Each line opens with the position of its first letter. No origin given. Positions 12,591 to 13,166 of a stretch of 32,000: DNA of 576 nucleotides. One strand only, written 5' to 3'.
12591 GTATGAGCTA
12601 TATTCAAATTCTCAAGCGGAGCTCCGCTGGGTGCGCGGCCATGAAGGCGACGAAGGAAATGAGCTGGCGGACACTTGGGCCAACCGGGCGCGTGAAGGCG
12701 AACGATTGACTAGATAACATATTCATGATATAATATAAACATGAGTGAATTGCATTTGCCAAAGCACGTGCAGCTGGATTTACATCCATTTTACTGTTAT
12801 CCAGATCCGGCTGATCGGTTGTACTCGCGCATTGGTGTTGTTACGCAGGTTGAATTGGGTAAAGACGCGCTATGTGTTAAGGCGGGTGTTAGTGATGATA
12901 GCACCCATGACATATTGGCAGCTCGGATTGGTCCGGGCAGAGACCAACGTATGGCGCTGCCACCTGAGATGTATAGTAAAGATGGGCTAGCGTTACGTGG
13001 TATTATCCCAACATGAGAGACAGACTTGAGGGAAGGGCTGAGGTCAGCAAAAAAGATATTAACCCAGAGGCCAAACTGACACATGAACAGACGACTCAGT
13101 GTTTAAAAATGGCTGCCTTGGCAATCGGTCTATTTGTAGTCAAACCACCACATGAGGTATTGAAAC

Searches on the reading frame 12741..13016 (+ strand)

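Call 3: search_protein_families(library=pfam, proteins=[window:12741-13016:+], max_evalue=1)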
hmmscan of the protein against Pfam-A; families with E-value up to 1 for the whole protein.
window:12741-13016:+ (91 aa): 1 family
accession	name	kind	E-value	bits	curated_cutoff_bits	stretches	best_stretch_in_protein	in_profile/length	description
PF17222.9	Peptidase_C107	-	0.11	11.9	25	1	19-59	111-147/314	Viral cysteine endopeptidase C107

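Call 4: search_protein_families(library=padloc, proteins=[window:12741-13016:+], max_evalue=1)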
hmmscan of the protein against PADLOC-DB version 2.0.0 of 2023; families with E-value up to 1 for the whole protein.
window:12741-13016:+ (91 aa): 0 families

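Call 9: search_protein_families(library=ncbifam, proteins=[window:12741-13016:+], max_evalue=0.01)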
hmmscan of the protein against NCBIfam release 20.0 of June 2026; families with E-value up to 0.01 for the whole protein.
window:12741-13016:+ (91 aa): 0 families
